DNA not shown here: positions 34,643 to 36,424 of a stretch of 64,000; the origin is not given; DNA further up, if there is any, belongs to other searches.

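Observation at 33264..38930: Mosaic carotenoid operon: crtE - crtI - MptA-like GT87 mannosyltransferase - crtB, with crtB start overlapping the GT87 stop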

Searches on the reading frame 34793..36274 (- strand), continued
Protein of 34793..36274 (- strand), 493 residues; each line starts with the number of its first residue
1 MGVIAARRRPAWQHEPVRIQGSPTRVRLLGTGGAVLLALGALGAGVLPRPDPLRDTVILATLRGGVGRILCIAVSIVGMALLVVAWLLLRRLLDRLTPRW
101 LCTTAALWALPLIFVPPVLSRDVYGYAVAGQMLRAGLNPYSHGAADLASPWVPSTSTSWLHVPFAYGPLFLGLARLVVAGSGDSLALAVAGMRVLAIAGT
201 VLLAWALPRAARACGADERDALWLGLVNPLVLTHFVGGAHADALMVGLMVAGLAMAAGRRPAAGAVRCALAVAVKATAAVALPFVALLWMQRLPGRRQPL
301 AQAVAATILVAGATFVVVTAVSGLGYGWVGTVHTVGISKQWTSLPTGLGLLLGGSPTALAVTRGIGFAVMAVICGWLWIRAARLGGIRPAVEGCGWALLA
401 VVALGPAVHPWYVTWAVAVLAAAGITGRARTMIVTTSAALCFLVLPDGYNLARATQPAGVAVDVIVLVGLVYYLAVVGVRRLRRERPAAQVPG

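Call 34: search_protein_families(library=pfam, proteins=[window:34793-36274:-], max_evalue=10)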
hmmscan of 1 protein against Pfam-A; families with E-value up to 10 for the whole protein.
window:34793-36274:- (493 aa): 0 families

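Call 35: find_encoding_contigs(protein=P0001, flank=10000, max_places=2)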
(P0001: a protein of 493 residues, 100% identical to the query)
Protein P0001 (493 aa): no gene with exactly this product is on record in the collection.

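Call 36: find_encoding_contigs(protein=P0002, flank=10000, max_places=2)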
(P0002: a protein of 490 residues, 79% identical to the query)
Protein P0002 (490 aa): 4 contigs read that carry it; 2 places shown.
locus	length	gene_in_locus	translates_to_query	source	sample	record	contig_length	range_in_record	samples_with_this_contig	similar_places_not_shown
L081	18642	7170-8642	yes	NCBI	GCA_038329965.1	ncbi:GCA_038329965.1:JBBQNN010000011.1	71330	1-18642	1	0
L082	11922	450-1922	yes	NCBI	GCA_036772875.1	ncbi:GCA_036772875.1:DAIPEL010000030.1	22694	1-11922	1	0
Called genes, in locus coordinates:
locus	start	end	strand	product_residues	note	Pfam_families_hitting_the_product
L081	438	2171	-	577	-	PF00476:DNA_pol_A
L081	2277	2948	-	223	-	PF01066:CDP-OH_P_transf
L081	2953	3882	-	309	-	PF02219:MTHFR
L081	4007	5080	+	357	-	PF00348:polyprenyl_synt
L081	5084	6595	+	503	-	PF00070:Pyr_redox (faint), PF00890:FAD_binding_2 (weak), PF01266:DAO, PF03486:HI0933_like (faint), PF07992:Pyr_redox_2 (faint), PF13450:NAD_binding_8, PF01593:Amino_oxidase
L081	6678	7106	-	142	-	PF01337:Barstar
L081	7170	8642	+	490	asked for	PF26314:MptA_B_family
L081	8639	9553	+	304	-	PF00494:SQS_PSY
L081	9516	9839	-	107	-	PF18916:Lycopene_cyc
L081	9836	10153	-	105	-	PF18916:Lycopene_cyc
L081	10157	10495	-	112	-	PF21531:Rv2175c_wHTH, PF18367:Rv2175c_C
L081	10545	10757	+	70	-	-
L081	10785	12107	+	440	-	PF01145:Band_7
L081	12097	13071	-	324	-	PF01408:GFO_IDH_MocA, PF02894:GFO_IDH_MocA_C (weak), PF22725:GFO_IDH_MocA_C3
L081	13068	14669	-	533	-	PF01408:GFO_IDH_MocA, PF03447:NAD_binding_3 (weak), PF02894:GFO_IDH_MocA_C, PF22725:GFO_IDH_MocA_C3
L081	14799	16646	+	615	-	PF00069:Pkinase, PF03109:ABC1 (faint), PF07714:PK_Tyr_Ser-Thr, PF01636:APH (faint), PF03793:PASTA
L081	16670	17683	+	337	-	PF18152:DAHP_snth_FXD, PF00793:DAHP_synth_1, PF03102:NeuB (weak)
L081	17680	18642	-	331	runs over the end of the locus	PF00155:Aminotran_1_2 (weak), PF01212:Beta_elim_lyase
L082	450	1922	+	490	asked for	PF26314:MptA_B_family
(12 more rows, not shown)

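Call 37: find_encoding_contigs(protein=P0018, flank=10000, max_places=2)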
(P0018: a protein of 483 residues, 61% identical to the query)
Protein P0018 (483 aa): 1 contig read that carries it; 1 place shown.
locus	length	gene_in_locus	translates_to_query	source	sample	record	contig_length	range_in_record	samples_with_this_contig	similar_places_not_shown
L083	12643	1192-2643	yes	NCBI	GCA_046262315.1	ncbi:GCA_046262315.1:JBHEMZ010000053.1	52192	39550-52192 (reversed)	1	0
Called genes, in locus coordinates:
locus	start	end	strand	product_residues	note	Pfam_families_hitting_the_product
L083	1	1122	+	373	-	PF01564:Spermine_synth (weak)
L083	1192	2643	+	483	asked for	PF26314:MptA_B_family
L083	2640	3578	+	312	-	PF00494:SQS_PSY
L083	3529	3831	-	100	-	PF18916:Lycopene_cyc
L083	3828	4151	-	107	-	PF18916:Lycopene_cyc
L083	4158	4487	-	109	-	PF21531:Rv2175c_wHTH, PF12728:HTH_17 (weak), PF18367:Rv2175c_C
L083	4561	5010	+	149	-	-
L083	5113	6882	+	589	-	PF00069:Pkinase, PF07714:PK_Tyr_Ser-Thr, PF03109:ABC1 (faint), PF13191:AAA_16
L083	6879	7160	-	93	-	PF14026:SCO4226-like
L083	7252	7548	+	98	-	-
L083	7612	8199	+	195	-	PF13628:DUF4142 (faint), PF03713:DUF305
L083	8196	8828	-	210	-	PF02630:SCO1-SenC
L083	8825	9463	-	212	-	PF00578:AhpC-TSA, PF08534:Redoxin, PF13098:Thioredoxin_2 (weak), PF00085:Thioredoxin, PF13905:Thioredoxin_8 (weak)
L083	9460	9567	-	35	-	-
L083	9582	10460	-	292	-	PF25852:DUF6242_C (faint), PF15902:Sortilin-Vps10 (faint), PF14870:PSII_BNR (faint), PF02012:BNR (faint)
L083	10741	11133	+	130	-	PF00903:Glyoxalase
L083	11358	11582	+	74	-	-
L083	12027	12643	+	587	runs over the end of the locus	PF00989:PAS, PF08448:PAS_4 (weak), PF13188:PAS_8 (faint), PF00512:HisKA, PF02518:HATPase_c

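Call 43: search_protein_families(library=ncbifam, proteins=[L070:9932-11416:+, L077:9932-11383:+, L039:2777-4237:+, L001:398-1999:+, L018:9953-11539:+, L012:10028-11431:+, L017:6833-8254:+, L047:6930-8492:+, L005:8373-9929:+, L005:9980-11464:+], max_evalue=1e-10)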
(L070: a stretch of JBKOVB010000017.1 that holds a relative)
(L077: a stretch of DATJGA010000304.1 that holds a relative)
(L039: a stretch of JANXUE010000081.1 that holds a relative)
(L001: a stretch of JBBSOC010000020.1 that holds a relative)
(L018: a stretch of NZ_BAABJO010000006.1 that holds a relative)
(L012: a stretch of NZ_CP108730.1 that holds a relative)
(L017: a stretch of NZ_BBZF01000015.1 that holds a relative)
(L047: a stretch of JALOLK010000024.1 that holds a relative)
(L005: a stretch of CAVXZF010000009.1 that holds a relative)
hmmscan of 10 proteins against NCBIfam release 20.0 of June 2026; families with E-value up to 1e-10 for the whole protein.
L070:9932-11416:+ (494 aa): 2 families
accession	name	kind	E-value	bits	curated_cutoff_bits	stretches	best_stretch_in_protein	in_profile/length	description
NF038066.1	MptB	equivalog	4e-65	220.3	40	1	13-459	55-534/553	polyprenol phosphomannose-dependent alpha 1,6 mannosyltransferase MptB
TIGR03459.1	crt_membr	equivalog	2e-57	195.2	439.4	1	13-441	3-450/470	alpha-(1->6)-mannopyranosyltransferase A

L077:9932-11383:+ (483 aa): 2 families
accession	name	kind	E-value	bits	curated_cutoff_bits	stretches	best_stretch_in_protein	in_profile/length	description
NF038066.1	MptB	equivalog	5.2e-60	203.4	40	1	13-460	55-535/553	polyprenol phosphomannose-dependent alpha 1,6 mannosyltransferase MptB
TIGR03459.1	crt_membr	equivalog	4e-54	184.3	439.4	1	13-441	3-450/470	alpha-(1->6)-mannopyranosyltransferase A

L039:2777-4237:+ (486 aa): 2 families
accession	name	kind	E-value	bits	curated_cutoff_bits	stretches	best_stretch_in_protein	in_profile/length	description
NF038066.1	MptB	equivalog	7.8e-58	196.2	40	1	19-459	57-530/553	polyprenol phosphomannose-dependent alpha 1,6 mannosyltransferase MptB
TIGR03459.1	crt_membr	equivalog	1.9e-57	195.2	439.4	1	19-445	5-450/470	alpha-(1->6)-mannopyranosyltransferase A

L001:398-1999:+ (533 aa): 2 families
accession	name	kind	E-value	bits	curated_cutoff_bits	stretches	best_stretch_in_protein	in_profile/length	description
TIGR03459.1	crt_membr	equivalog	2.8e-63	214.4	439.4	1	28-397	3-383/470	alpha-(1->6)-mannopyranosyltransferase A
NF038066.1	MptB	equivalog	2.6e-50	171.4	40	1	23-391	50-443/553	polyprenol phosphomannose-dependent alpha 1,6 mannosyltransferase MptB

L018:9953-11539:+ (528 aa): 2 families
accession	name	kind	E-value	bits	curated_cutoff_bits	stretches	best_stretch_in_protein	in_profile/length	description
NF038066.1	MptB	equivalog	1.8e-118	396.4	40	1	27-479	53-521/553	polyprenol phosphomannose-dependent alpha 1,6 mannosyltransferase MptB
TIGR03459.1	crt_membr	equivalog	5e-69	233.4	439.4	1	29-474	3-450/470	alpha-(1->6)-mannopyranosyltransferase A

L012:10028-11431:+ (467 aa): 2 families
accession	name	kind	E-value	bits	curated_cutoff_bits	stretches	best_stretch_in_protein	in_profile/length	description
TIGR03459.1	crt_membr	equivalog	5.9e-67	226.6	439.4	1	16-432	4-451/470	alpha-(1->6)-mannopyranosyltransferase A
NF038066.1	MptB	equivalog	5.7e-55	186.8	40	1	13-450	53-535/553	polyprenol phosphomannose-dependent alpha 1,6 mannosyltransferase MptB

L017:6833-8254:+ (473 aa): 2 families
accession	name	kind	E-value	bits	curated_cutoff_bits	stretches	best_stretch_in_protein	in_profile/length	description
TIGR03459.1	crt_membr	equivalog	6.3e-56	190.2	439.4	1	11-426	3-442/470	alpha-(1->6)-mannopyranosyltransferase A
NF038066.1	MptB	equivalog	3.9e-48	164.2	40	1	9-438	53-523/553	polyprenol phosphomannose-dependent alpha 1,6 mannosyltransferase MptB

L047:6930-8492:+ (520 aa): 2 families
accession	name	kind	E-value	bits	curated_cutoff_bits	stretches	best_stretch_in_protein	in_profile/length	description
TIGR03459.1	crt_membr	equivalog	5.2e-78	263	439.4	1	23-449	4-447/470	alpha-(1->6)-mannopyranosyltransferase A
NF038066.1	MptB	equivalog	3.3e-52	177.6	40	1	13-423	48-488/553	polyprenol phosphomannose-dependent alpha 1,6 mannosyltransferase MptB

L005:8373-9929:+ (518 aa): 2 families
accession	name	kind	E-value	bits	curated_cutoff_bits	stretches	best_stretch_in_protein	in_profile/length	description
TIGR03459.1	crt_membr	equivalog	5.8e-76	256.3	439.4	1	26-474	3-465/470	alpha-(1->6)-mannopyranosyltransferase A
NF038066.1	MptB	equivalog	3.6e-73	246.8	40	1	24-473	53-532/553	polyprenol phosphomannose-dependent alpha 1,6 mannosyltransferase MptB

L005:9980-11464:+ (494 aa): 2 families
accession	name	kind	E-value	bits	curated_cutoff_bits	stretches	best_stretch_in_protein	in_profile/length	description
TIGR03459.1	crt_membr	equivalog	2.5e-85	287.1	439.4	1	17-473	2-468/470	alpha-(1->6)-mannopyranosyltransferase A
NF038066.1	MptB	equivalog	5.5e-68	229.7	40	1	16-475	53-536/553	polyprenol phosphomannose-dependent alpha 1,6 mannosyltransferase MptB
